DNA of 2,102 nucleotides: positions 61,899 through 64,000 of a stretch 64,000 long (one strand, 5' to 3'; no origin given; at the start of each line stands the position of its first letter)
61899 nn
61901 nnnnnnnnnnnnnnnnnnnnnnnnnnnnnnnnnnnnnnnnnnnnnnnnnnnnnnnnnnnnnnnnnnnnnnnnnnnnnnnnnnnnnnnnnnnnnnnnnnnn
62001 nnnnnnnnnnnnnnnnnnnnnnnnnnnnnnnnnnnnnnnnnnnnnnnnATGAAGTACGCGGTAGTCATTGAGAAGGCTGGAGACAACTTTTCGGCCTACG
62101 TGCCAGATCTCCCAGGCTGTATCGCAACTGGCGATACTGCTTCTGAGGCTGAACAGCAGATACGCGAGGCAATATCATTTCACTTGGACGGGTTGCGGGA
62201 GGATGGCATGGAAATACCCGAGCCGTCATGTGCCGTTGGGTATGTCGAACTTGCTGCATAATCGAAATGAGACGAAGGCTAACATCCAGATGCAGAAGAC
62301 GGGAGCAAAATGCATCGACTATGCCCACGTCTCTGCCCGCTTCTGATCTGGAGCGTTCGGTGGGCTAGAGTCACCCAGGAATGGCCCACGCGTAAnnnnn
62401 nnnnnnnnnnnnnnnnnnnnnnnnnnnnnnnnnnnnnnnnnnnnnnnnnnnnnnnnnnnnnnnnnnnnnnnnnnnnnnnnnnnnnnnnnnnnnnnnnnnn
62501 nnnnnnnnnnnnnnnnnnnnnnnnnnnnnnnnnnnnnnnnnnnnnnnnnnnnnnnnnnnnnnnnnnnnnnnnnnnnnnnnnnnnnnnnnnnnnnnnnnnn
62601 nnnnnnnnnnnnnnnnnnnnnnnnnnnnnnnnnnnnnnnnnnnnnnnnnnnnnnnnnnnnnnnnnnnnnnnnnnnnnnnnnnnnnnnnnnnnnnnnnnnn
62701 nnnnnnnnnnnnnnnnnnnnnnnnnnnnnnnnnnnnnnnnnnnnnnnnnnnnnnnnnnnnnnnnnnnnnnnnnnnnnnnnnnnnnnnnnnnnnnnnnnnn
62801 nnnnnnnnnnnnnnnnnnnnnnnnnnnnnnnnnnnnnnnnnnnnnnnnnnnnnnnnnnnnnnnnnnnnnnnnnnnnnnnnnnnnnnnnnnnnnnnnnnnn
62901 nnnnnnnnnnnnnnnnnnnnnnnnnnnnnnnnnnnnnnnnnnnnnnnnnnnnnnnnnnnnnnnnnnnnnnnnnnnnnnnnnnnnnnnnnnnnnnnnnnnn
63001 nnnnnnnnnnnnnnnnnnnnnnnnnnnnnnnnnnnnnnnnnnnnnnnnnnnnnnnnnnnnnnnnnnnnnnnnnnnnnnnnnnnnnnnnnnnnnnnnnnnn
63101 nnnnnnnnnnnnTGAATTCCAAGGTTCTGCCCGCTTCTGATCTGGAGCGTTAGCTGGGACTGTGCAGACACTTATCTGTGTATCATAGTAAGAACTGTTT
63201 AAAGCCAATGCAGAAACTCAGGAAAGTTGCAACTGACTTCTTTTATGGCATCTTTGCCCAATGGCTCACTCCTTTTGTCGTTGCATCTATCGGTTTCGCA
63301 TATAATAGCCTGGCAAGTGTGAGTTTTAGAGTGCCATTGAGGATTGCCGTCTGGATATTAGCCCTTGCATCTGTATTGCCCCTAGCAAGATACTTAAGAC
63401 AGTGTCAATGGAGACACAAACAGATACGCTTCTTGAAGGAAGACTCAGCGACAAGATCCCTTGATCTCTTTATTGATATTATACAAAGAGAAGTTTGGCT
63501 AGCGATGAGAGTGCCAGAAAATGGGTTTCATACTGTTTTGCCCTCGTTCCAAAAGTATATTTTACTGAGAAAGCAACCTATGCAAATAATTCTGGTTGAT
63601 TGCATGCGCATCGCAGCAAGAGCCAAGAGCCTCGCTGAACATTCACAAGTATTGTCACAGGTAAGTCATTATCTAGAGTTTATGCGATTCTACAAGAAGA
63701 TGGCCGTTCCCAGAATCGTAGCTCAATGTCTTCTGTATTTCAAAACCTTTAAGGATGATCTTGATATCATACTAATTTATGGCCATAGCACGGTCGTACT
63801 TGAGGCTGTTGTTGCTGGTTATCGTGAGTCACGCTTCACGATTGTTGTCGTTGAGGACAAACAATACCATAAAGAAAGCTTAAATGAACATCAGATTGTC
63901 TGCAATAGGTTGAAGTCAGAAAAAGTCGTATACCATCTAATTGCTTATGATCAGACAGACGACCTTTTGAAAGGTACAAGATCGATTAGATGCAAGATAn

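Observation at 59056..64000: Inverted-orientation chromosomal integron with a homogeneous attC family in a picocyanobacterium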

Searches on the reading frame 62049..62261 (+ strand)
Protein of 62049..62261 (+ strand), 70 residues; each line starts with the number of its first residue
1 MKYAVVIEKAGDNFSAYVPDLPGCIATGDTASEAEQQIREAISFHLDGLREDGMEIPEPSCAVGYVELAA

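Call 6: search_protein_families(library=ncbifam, proteins=[window:62049-62258:+], max_evalue=0.01)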
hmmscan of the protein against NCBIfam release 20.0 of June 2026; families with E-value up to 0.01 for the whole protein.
window:62049-62258:+ (70 aa): 0 families

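Call 7: search_protein_families(library=pfam, proteins=[window:62049-62258:+], max_evalue=0.01)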
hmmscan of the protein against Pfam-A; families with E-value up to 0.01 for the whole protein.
window:62049-62258:+ (70 aa): 2 families
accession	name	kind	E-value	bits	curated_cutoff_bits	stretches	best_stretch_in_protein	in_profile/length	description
PF15919.11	HicB_lk_antitox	-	1.2e-14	54.9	27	1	3-60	1-59/123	HicB_like antitoxin of bacterial toxin-antitoxin system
PF21748.3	UPF0150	-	3.8e-06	27.2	27.3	1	10-46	15-53/64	UPF0150-like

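Call 45: find_encoding_contigs(protein=window:62049-62261:+, flank=10000, max_places=8)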
Protein window:62049-62261:+ (70 aa): 8 contigs read that carry it; 8 places shown.
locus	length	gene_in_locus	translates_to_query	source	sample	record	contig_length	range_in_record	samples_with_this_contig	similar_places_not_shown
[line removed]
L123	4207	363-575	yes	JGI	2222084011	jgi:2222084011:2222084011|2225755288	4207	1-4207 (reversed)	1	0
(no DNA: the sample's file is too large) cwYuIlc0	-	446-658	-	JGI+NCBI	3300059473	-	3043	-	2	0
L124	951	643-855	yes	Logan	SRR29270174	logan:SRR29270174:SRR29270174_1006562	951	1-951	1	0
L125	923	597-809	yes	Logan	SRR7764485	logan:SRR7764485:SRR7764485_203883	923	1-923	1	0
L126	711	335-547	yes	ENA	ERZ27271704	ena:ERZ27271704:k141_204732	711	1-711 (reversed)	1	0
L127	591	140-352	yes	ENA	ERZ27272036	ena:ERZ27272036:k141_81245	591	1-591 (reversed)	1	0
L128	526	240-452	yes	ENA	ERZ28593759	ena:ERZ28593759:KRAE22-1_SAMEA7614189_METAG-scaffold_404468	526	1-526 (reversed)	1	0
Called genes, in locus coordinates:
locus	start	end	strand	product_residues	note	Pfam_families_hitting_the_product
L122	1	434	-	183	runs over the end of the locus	-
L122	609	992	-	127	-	-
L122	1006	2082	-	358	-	PF00092:VWA, PF13519:VWA_2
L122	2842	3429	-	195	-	-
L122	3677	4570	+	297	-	-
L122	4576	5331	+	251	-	-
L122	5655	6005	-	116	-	-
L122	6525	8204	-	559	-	PF00395:SLH, PF04966:OprB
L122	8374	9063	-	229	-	PF04298:Zn_peptidase_2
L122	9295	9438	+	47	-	-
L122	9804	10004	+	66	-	PF07927:HicA_toxin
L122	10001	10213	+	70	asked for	PF15919:HicB_lk_antitox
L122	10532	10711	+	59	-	-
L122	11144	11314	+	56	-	-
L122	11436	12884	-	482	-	PF01946:Thi4 (weak), PF00890:FAD_binding_2 (weak), PF01266:DAO (weak), PF01494:FAD_binding_3 (weak), PF01593:Amino_oxidase, PF03486:HI0933_like (faint), PF12831:FAD_oxidored (weak), PF13450:NAD_binding_8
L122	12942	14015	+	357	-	PF00005:ABC_tran, PF13304:AAA_21 (weak), PF08402:TOBE_2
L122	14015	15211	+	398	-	PF01547:SBP_bac_1, PF13416:SBP_bac_8, PF13343:SBP_bac_6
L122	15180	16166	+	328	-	PF00528:BPD_transp_1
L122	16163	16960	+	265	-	PF00528:BPD_transp_1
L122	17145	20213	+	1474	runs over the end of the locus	PF01582:TIR (weak), PF13676:TIR_2, PF12770:CHAT, PF13401:AAA_22 (weak), PF00515:TPR_1 (faint), PF07719:TPR_2 (faint), PF13181:TPR_8 (faint), PF13424:TPR_12, +1 more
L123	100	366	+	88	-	PF07927:HicA_toxin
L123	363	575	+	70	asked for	PF15919:HicB_lk_antitox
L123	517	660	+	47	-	-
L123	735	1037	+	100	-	-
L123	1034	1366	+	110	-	PF21716:dnstrm_HI1420, PF01381:HTH_3 (weak)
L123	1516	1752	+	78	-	PF04365:BrnT_toxin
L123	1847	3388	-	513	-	PF05598:DUF772, PF13751:DDE_Tnp_1_6 (weak), PF13586:DDE_Tnp_1_2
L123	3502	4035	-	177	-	-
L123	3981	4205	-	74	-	?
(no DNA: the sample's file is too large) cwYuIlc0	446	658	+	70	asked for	PF15919:HicB_lk_antitox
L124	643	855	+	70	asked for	PF15919:HicB_lk_antitox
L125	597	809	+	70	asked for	PF15919:HicB_lk_antitox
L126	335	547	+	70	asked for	PF15919:HicB_lk_antitox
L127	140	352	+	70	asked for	PF15919:HicB_lk_antitox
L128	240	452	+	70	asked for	PF15919:HicB_lk_antitox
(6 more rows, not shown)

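Call 55: search_protein_families(library=padloc, proteins=[window:62049-62258:+], max_evalue=0.01)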
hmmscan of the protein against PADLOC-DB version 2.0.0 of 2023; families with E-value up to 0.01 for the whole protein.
window:62049-62258:+ (70 aa): 0 families

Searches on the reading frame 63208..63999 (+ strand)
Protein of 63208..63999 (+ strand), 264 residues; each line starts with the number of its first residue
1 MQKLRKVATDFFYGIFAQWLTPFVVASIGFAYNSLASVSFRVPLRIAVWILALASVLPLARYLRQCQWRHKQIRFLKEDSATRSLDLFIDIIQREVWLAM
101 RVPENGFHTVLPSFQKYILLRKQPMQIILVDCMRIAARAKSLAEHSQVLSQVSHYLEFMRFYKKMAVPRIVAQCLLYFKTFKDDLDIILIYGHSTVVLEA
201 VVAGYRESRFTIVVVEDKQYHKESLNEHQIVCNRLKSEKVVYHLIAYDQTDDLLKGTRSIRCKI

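Call 6: search_protein_families(library=ncbifam, proteins=[window:63208-63999:+], max_evalue=0.01)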
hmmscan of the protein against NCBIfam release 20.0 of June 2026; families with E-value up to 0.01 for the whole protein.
window:63208-63999:+ (264 aa): 0 families

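Call 7: search_protein_families(library=pfam, proteins=[window:63208-63999:+], max_evalue=0.01)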
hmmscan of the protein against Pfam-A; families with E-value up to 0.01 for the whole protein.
window:63208-63999:+ (264 aa): 0 families

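Call 55: search_protein_families(library=padloc, proteins=[window:63208-63999:+], max_evalue=0.01)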
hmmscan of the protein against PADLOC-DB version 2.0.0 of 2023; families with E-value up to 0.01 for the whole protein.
window:63208-63999:+ (264 aa): 1 family
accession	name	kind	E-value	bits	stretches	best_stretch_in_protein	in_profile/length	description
PDLC01528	Csx19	-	0.0048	15.1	1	205-249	62-102/123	CAS-III-D; effector_UNK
